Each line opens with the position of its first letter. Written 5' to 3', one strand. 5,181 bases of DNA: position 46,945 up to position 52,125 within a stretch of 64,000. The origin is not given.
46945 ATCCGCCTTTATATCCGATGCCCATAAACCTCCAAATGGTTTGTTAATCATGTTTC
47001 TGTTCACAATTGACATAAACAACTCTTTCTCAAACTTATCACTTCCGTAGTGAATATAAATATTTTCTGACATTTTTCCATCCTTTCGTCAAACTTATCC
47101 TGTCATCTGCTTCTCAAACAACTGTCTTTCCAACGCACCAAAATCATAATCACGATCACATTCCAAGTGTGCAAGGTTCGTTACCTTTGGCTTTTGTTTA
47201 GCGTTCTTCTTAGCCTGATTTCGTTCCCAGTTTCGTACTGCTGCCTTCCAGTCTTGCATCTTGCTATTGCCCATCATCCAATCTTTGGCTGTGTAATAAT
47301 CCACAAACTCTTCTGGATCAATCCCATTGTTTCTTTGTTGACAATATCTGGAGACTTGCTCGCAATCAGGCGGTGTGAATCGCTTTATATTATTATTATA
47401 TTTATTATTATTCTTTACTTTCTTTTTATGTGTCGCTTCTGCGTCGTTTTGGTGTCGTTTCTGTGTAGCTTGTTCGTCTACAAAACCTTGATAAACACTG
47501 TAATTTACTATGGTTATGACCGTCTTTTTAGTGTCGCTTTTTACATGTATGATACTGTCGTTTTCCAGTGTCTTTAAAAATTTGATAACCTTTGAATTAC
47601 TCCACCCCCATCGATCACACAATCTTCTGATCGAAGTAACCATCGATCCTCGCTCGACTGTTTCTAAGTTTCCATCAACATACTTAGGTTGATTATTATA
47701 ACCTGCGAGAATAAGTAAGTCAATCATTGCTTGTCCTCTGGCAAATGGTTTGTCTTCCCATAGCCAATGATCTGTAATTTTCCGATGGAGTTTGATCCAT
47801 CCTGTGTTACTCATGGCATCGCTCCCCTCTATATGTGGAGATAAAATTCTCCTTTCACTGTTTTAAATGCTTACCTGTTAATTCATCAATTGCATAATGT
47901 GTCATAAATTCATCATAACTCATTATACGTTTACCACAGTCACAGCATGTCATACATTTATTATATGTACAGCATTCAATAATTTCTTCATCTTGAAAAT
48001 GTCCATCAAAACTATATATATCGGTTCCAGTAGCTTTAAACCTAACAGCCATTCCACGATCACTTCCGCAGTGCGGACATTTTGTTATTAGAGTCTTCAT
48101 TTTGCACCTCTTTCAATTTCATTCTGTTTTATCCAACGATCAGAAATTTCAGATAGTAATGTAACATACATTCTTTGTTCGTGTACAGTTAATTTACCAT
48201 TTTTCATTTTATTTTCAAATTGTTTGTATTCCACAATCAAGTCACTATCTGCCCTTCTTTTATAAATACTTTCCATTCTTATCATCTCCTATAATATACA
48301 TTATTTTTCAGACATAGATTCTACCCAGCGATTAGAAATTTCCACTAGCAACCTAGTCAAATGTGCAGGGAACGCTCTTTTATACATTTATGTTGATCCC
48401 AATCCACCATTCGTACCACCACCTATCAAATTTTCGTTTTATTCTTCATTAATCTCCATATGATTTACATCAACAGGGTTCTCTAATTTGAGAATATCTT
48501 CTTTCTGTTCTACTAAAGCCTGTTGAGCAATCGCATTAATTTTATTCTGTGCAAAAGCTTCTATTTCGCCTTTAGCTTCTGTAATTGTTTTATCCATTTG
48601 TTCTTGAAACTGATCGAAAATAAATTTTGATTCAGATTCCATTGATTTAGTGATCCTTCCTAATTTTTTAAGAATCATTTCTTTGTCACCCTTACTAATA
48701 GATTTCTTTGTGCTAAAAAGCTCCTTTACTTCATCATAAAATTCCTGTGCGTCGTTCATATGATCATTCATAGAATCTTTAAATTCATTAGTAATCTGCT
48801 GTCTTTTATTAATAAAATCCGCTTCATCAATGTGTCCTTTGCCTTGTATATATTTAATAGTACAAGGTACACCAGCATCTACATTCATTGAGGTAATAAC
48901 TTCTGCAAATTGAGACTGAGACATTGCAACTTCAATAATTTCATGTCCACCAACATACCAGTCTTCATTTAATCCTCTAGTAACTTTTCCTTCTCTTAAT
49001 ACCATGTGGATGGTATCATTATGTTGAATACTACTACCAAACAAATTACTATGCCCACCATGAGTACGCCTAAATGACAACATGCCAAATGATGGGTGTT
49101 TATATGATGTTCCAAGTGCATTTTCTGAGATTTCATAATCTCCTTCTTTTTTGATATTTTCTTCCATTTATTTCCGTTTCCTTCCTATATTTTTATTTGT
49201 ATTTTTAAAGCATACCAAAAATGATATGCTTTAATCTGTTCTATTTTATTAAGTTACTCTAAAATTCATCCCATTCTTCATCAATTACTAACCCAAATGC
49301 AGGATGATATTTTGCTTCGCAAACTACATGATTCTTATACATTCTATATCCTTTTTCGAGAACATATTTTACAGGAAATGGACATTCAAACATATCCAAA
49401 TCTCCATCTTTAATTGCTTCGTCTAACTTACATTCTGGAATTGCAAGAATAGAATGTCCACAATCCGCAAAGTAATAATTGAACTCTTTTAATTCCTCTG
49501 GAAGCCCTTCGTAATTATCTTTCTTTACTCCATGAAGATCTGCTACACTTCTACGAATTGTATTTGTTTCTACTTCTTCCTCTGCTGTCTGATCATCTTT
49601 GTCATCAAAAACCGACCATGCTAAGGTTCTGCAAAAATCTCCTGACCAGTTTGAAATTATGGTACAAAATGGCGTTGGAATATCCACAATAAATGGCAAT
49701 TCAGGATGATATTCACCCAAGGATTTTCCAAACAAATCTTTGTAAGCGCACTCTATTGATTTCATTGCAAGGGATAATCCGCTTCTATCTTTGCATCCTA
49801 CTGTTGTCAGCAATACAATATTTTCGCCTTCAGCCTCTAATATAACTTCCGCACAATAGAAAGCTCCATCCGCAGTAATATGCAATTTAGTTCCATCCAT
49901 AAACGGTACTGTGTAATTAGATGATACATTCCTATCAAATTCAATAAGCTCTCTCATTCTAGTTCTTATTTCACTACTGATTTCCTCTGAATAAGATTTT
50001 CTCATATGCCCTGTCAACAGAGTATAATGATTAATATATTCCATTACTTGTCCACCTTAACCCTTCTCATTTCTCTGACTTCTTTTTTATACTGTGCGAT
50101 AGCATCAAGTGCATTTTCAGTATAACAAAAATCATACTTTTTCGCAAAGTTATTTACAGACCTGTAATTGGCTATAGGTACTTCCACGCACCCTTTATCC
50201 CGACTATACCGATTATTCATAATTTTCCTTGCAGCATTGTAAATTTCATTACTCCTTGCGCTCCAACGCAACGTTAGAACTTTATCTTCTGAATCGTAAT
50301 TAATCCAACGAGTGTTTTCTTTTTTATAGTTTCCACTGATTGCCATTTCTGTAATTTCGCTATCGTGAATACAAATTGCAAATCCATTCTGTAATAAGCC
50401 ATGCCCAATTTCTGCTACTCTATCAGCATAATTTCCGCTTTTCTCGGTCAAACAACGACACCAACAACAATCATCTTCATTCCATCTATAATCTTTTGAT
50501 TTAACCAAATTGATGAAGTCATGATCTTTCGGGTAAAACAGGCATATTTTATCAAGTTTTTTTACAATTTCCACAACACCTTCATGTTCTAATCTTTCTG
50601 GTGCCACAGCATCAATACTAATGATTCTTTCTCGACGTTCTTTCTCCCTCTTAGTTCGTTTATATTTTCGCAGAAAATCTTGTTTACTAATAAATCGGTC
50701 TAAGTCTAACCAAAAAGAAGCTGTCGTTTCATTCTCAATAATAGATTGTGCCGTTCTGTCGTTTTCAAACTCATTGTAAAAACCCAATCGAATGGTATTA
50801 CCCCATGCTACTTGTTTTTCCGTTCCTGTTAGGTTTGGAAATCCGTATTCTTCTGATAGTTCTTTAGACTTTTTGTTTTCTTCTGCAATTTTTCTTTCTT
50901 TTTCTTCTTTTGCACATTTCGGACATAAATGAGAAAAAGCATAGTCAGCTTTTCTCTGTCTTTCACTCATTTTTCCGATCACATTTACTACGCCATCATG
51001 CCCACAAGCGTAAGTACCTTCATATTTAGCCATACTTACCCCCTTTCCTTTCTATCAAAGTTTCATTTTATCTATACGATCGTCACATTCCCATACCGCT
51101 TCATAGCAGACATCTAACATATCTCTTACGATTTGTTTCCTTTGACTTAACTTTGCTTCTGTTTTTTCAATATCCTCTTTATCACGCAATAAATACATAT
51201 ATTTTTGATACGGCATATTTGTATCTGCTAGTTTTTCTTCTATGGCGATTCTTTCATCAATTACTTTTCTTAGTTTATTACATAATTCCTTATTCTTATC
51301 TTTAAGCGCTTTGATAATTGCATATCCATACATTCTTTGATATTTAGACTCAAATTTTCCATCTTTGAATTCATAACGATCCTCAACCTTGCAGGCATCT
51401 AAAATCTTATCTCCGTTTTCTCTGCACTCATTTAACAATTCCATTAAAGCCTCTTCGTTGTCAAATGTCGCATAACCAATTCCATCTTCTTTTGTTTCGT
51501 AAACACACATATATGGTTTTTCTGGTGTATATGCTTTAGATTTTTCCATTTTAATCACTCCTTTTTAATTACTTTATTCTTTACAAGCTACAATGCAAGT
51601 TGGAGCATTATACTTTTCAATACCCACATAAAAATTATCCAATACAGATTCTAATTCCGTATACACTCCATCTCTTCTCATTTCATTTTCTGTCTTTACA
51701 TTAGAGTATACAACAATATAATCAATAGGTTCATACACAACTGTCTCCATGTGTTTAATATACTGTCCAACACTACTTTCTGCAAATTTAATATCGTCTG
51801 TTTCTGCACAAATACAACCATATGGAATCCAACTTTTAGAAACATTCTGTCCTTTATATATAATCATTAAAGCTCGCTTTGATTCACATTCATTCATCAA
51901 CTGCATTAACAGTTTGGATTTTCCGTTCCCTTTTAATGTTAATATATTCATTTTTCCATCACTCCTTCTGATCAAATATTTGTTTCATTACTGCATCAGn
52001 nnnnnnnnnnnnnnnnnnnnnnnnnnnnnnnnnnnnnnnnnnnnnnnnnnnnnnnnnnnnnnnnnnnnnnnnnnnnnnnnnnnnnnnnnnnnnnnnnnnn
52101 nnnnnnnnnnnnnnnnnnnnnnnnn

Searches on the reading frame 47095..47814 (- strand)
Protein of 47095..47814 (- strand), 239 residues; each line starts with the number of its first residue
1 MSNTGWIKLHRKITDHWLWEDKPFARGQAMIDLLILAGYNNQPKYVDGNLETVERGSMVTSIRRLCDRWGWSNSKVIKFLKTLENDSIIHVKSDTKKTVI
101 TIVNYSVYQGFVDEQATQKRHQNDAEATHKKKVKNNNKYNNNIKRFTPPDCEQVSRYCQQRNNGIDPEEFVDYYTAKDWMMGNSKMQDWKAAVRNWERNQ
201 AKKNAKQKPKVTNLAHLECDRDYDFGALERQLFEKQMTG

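Call 12: search_protein_families(library=phrogs, proteins=[window:47095-47814:-], max_evalue=0.00001)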
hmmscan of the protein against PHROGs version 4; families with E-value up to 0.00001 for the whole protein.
window:47095-47814:- (239 aa): 8 families
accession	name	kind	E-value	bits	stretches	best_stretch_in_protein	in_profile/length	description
phrog_2514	-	DNA, RNA and nucleotide metabolism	2.1e-30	107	1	3-193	2-194/270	DnaD-like helicase loader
phrog_15768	-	unknown function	1.3e-25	91.7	1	118-211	97-195/228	-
phrog_186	-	DNA, RNA and nucleotide metabolism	4.5e-21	76.8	1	1-145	17-160/308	DnaD-like helicase loader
phrog_35955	-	unknown function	1.4e-17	65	1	5-167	3-169/285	-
phrog_27581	-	unknown function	5.1e-10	40.5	1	3-126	25-153/216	-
phrog_428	-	DNA, RNA and nucleotide metabolism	1.2e-09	38.8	1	9-175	82-242/455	replication initiation protein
phrog_28809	-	unknown function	3e-07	31.4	1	118-204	100-188/211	-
phrog_345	-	DNA, RNA and nucleotide metabolism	4.2e-07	30.9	1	3-174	24-209/297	replication initiation O-like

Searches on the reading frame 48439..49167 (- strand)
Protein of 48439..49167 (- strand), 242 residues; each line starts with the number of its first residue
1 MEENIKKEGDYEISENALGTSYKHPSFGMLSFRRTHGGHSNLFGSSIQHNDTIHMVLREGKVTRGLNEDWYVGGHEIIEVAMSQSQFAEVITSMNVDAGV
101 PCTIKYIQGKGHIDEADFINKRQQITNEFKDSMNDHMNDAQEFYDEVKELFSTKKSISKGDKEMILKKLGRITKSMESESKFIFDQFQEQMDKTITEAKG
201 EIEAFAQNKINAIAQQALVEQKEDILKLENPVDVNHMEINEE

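Call 12: search_protein_families(library=phrogs, proteins=[window:48439-49167:-], max_evalue=0.00001)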
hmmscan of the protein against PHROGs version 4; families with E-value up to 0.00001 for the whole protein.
window:48439-49167:- (242 aa): 1 family
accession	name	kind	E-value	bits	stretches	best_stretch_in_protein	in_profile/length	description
phrog_6452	-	unknown function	1.4e-44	153.3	1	19-224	19-227/236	-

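Call 52: search_protein_families(library=ncbifam, proteins=[window:48439-49167:-], max_evalue=0.1)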
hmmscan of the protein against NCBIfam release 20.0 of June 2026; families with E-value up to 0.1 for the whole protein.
window:48439-49167:- (242 aa): 0 families

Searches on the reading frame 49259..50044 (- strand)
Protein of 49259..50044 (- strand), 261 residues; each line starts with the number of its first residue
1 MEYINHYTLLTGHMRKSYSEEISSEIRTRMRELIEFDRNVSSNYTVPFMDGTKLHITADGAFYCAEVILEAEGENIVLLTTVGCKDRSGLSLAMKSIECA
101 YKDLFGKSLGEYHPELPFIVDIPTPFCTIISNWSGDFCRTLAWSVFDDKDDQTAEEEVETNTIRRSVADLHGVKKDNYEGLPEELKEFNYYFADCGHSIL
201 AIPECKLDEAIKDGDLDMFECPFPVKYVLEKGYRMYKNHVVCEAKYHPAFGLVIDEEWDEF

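Call 7: search_protein_families(library=pfam, proteins=[window:49259-50044:-], max_evalue=0.01)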
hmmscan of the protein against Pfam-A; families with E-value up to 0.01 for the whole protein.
window:49259-50044:- (261 aa): 0 families

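Call 8: search_protein_families(library=phrogs, proteins=[window:49259-50044:-], max_evalue=0.001)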
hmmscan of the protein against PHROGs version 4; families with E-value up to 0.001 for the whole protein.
window:49259-50044:- (261 aa): 0 families

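Call 51: search_solved_structures(query=window:49259-50044:-, max_evalue=1)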
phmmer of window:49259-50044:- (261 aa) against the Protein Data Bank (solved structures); distinct sequences matched with E-value up to 1: 1.
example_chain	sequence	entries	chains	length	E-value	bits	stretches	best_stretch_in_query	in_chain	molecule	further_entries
3ksk_A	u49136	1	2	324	0.16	14.4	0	212-239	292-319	Type-2 restriction enzyme PvuII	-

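Call 52: search_protein_families(library=ncbifam, proteins=[window:49259-50044:-], max_evalue=0.1)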
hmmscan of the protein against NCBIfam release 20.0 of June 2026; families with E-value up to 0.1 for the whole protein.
window:49259-50044:- (261 aa): 0 families

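Call 84: search_protein_families(library=padloc, proteins=[window:49259-50044:-], max_evalue=0.1)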
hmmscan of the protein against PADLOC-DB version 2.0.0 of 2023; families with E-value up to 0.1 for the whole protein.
window:49259-50044:- (261 aa): 0 families

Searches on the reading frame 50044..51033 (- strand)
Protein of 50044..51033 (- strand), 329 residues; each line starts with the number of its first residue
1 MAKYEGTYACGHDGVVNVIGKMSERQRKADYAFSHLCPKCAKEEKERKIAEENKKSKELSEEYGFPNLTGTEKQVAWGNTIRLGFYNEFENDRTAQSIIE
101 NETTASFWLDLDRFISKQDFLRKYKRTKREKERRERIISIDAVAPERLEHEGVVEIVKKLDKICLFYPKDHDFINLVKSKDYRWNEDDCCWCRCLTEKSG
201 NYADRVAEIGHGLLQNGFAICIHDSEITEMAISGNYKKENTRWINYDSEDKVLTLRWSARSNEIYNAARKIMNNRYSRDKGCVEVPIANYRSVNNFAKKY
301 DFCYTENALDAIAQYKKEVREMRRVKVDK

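Call 7: search_protein_families(library=pfam, proteins=[window:50044-51033:-], max_evalue=0.01)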
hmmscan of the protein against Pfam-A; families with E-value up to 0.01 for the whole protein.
window:50044-51033:- (329 aa): 0 families

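Call 8: search_protein_families(library=phrogs, proteins=[window:50044-51033:-], max_evalue=0.001)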
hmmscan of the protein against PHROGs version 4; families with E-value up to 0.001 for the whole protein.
window:50044-51033:- (329 aa): 1 family
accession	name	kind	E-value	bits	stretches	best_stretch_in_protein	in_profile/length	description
phrog_16123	-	unknown function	7.3e-20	72.5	1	1-87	2-86/368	-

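Call 50: search_solved_structures(query=window:50044-51033:-, max_evalue=1)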
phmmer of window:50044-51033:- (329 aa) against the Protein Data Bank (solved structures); distinct sequences matched with E-value up to 1: 0.

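Call 52: search_protein_families(library=ncbifam, proteins=[window:50044-51033:-], max_evalue=0.1)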
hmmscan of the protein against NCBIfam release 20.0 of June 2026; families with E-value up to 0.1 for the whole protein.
window:50044-51033:- (329 aa): 1 family
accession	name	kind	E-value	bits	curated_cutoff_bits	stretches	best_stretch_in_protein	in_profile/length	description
NF002306.0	PRK01231.1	equivalog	0.0049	16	316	1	131-187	239-294/299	NAD(+) kinase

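Call 84: search_protein_families(library=padloc, proteins=[window:50044-51033:-], max_evalue=0.1)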
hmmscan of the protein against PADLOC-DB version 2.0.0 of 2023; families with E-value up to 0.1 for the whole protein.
window:50044-51033:- (329 aa): 0 families

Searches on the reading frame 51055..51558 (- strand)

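Call 7: search_protein_families(library=pfam, proteins=[window:51055-51558:-], max_evalue=0.01)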
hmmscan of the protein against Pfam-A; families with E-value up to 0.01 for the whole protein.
window:51055-51558:- (167 aa): 0 families

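Call 8: search_protein_families(library=phrogs, proteins=[window:51055-51558:-], max_evalue=0.001)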
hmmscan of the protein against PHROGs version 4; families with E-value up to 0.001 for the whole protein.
window:51055-51558:- (167 aa): 0 families

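Call 52: search_protein_families(library=ncbifam, proteins=[window:51055-51558:-], max_evalue=0.1)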
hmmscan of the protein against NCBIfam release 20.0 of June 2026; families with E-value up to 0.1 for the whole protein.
window:51055-51558:- (167 aa): 2 families
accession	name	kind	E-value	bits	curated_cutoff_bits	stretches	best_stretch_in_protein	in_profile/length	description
TIGR01889.1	Staph_reg_Sar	paralog_domain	0.015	15.6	62.6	1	52-104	34-84/109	staphylococcal accessory regulator family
TIGR03689.1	pup_AAA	equivalog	0.047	12.4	504.75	1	82-145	10-73/512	proteasome ATPase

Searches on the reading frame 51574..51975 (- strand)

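Call 7: search_protein_families(library=pfam, proteins=[window:51574-51975:-], max_evalue=0.01)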
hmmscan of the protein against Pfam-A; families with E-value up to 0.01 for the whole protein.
window:51574-51975:- (133 aa): 0 families

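Call 8: search_protein_families(library=phrogs, proteins=[window:51574-51975:-], max_evalue=0.001)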
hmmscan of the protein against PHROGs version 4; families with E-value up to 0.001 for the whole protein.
window:51574-51975:- (133 aa): 0 families

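Call 52: search_protein_families(library=ncbifam, proteins=[window:51574-51975:-], max_evalue=0.1)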
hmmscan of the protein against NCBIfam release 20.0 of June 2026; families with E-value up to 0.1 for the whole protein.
window:51574-51975:- (133 aa): 2 families
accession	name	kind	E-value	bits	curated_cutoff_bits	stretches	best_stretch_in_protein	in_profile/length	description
NF047562.1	LIC_14007_fam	domain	0.039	14.1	130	1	11-82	17-83/113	LIC_14007 family protein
NF047604.1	LIC14007_fam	equivalog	0.044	13.9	140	1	11-82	17-83/110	LIC14007 family protein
